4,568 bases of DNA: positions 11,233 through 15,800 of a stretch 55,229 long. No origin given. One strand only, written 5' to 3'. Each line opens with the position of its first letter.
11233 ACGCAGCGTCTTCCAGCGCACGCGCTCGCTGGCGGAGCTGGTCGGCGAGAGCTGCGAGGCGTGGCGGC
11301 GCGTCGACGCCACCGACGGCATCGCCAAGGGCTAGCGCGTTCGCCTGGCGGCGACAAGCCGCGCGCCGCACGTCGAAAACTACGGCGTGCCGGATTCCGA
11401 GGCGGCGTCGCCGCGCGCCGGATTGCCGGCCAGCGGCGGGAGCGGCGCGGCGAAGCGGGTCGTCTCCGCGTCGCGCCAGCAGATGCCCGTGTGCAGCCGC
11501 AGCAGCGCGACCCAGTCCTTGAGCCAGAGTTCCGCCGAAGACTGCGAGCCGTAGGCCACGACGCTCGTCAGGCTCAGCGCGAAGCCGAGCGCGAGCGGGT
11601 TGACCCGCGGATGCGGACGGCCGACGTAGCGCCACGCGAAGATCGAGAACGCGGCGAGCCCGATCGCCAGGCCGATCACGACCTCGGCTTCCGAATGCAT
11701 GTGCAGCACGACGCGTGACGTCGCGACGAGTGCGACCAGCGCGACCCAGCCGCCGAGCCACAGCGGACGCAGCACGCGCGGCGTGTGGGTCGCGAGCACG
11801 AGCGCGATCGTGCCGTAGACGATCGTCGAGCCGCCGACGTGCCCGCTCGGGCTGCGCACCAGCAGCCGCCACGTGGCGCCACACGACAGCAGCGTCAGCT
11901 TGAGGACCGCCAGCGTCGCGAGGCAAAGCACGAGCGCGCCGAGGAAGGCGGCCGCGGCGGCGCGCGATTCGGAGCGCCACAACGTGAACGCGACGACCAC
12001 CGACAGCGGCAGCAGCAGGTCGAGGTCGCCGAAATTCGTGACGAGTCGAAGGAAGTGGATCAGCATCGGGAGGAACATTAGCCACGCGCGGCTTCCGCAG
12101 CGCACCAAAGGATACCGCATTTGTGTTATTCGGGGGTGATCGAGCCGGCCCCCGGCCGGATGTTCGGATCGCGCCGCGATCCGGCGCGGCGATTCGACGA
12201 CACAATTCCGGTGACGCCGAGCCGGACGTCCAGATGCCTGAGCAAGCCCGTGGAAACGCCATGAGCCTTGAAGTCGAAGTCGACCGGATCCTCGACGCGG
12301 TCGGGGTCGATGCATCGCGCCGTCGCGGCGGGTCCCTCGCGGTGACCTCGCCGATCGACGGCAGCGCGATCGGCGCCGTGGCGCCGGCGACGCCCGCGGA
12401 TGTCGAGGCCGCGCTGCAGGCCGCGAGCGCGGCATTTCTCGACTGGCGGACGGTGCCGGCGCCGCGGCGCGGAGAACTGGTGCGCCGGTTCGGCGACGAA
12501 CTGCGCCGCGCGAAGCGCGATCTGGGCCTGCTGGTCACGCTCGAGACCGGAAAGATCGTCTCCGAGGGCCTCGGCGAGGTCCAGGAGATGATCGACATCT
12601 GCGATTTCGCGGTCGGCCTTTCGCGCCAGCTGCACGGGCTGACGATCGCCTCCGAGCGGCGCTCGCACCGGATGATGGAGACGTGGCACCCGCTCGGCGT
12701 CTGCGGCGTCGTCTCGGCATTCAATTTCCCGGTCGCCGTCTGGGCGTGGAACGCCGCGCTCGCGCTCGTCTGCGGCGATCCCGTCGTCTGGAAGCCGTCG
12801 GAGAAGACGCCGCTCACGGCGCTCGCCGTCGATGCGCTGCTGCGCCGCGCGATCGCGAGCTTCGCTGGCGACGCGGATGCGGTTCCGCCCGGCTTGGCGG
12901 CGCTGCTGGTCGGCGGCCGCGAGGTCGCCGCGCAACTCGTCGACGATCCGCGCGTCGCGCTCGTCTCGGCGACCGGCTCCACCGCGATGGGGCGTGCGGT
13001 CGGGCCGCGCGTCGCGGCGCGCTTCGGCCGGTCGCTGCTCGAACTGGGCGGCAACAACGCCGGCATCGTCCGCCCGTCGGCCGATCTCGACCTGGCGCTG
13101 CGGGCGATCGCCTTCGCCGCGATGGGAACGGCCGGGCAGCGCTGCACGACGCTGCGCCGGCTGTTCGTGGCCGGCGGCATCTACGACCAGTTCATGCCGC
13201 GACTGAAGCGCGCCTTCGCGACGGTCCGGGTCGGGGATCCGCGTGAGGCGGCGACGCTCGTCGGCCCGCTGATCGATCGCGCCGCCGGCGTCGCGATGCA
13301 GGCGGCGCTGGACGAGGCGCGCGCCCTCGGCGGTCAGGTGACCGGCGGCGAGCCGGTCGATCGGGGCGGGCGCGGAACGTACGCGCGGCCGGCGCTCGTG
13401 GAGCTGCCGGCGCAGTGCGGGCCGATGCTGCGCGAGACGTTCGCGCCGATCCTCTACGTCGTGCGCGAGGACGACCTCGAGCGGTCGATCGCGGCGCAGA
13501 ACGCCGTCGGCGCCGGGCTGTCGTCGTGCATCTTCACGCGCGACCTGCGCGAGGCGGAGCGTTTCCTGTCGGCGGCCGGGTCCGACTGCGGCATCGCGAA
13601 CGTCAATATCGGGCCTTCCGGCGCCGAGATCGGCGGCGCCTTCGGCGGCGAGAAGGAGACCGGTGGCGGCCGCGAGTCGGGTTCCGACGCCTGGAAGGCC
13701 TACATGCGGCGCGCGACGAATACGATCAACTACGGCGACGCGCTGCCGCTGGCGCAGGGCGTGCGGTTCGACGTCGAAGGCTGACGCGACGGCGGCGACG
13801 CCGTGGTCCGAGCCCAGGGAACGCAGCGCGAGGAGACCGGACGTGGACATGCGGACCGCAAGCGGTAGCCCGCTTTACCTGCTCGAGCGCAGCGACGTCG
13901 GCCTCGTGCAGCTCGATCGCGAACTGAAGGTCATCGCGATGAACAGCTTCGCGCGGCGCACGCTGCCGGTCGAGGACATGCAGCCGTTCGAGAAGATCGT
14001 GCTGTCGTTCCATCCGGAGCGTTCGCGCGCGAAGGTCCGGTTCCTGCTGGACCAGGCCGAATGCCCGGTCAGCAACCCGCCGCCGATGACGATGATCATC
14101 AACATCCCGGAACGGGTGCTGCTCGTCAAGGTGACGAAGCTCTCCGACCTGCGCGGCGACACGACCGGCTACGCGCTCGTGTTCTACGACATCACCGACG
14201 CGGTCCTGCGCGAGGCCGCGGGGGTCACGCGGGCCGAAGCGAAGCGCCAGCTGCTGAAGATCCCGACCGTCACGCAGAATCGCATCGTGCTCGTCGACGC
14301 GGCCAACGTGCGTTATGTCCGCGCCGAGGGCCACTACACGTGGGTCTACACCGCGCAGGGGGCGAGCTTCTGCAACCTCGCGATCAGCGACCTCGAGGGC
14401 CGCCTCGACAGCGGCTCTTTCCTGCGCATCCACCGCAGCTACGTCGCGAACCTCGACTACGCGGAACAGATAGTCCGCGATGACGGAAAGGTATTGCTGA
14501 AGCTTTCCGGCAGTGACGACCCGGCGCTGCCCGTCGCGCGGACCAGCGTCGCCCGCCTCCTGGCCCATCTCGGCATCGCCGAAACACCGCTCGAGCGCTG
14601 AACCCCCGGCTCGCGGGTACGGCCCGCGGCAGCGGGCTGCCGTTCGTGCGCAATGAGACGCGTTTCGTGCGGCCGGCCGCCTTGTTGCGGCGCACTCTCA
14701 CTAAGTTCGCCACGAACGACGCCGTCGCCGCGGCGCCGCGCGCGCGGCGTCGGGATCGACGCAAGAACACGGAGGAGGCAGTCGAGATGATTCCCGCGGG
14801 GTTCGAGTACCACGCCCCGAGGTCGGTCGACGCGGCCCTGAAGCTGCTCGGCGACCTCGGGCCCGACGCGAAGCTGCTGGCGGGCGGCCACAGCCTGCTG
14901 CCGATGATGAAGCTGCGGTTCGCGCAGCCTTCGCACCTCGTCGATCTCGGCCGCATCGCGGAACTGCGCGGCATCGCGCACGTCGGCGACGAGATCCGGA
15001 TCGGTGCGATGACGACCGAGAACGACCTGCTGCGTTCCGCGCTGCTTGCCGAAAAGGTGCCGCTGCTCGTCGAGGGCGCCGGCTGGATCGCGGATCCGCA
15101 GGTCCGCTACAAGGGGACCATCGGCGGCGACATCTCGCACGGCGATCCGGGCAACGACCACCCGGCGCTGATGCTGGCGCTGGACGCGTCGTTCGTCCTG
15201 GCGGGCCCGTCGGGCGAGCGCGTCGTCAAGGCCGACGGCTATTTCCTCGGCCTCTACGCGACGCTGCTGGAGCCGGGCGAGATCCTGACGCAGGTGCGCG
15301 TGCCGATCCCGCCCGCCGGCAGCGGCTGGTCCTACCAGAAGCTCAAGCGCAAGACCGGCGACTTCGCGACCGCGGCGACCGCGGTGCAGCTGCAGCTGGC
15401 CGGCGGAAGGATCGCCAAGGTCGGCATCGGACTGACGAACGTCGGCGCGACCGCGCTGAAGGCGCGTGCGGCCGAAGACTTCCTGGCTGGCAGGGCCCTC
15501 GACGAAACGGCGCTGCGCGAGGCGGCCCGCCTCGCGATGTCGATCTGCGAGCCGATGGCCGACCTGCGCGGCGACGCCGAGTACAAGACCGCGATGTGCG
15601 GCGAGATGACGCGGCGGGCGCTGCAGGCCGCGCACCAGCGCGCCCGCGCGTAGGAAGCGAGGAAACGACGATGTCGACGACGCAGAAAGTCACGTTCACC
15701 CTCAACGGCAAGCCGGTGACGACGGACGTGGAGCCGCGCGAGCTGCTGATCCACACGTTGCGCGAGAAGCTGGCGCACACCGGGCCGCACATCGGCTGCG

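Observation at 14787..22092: Mo-CODH-type cluster coxM-S-L-G-D-E plus a mocA-like gene, with a variant form-I active-site loop AYRCSLR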

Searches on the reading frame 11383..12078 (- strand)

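Call 20: search_protein_families(library=pfam, proteins=[window:11383-12078:-], max_evalue=0.001)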
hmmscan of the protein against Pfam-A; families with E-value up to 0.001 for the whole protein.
window:11383-12078:- (232 aa): 1 family
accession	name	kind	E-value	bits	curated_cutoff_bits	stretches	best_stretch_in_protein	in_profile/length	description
PF01569.27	PAP2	-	2.6e-07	30.9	27.2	1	77-148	52-122/130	PAP2 superfamily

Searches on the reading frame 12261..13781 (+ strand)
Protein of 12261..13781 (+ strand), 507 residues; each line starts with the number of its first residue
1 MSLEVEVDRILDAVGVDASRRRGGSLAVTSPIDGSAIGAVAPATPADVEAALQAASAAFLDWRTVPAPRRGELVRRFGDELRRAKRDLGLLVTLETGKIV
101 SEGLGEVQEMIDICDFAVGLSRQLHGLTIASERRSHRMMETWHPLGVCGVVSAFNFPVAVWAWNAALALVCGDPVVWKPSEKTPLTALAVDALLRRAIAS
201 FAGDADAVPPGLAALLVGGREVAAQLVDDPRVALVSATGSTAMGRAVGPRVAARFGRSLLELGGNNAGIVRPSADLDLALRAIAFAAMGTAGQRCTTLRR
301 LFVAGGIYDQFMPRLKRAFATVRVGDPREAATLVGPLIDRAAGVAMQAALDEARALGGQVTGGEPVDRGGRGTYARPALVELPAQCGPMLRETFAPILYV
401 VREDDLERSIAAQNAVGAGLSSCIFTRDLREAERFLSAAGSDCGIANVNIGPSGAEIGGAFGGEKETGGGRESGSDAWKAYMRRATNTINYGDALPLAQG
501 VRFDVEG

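Call 20: search_protein_families(library=pfam, proteins=[window:12261-13781:+], max_evalue=0.001)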
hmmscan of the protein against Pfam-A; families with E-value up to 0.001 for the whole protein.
window:12261-13781:+ (507 aa): 1 family
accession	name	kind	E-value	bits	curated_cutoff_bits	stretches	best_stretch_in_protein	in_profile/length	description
PF00171.27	Aldedh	-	8.1e-120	400.9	23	1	24-484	7-458/461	Aldehyde dehydrogenase family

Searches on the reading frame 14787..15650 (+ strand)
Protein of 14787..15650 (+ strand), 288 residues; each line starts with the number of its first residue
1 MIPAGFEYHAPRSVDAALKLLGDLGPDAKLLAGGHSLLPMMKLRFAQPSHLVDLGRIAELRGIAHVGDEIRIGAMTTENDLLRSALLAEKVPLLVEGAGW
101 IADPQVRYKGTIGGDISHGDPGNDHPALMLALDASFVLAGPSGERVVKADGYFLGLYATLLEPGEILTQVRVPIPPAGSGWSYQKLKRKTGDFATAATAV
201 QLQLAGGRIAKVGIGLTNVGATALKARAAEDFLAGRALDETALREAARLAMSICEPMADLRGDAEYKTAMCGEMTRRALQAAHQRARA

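Call 5: search_protein_families(library=ncbifam, proteins=[window:14787-15650:+], max_evalue=0.00001)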
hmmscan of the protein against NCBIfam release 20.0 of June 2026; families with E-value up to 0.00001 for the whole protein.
window:14787-15650:+ (288 aa): 7 families
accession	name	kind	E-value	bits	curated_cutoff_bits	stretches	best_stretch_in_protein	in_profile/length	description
NF041019.1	glyceraldDH_beta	equivalog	2.8e-85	285.9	350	1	1-281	1-279/280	glyceraldehyde dehydrogenase subunit beta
NF043083.1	XdhB_XDHase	equivalog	6.7e-44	150.2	310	1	7-286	6-287/289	xanthine dehydrogenase subunit XdhB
NF007427.0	PRK09971.1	equivalog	7.2e-43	146.8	287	1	7-287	6-288/292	xanthine dehydrogenase FAD-binding subunit XdhB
TIGR02963.1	xanthine_xdhA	equivalog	7.1e-39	133.7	467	1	8-277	195-463/468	xanthine dehydrogenase small subunit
TIGR03195.1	4hydrxCoA_B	equivalog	2.8e-32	112.1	404.55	2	6-116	5-114/321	4-hydroxybenzoyl-CoA reductase subunit beta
TIGR03199.1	pucC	equivalog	1.7e-22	80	306.05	1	11-201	1-186/264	xanthine dehydrogenase subunit C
TIGR03312.1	Se_sel_red_FAD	hypoth_equivalog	3.9e-09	36.1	241.5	1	8-275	4-243/257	molybdopterin-dependent oxidoreductase FAD-binding subunit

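Call 6: search_protein_families(library=pfam, proteins=[window:14787-15650:+], max_evalue=0.00001)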
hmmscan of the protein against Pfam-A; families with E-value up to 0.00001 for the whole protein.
window:14787-15650:+ (288 aa): 2 families
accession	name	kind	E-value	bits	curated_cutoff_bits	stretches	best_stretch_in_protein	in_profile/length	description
PF00941.27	FAD_binding_5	-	1.6e-50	171.7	27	1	6-174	3-169/170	FAD binding domain in molybdopterin dehydrogenase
PF03450.22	CO_deh_flav_C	-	4e-24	85.1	25.5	1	181-281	1-101/102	CO dehydrogenase flavoprotein C-terminal domain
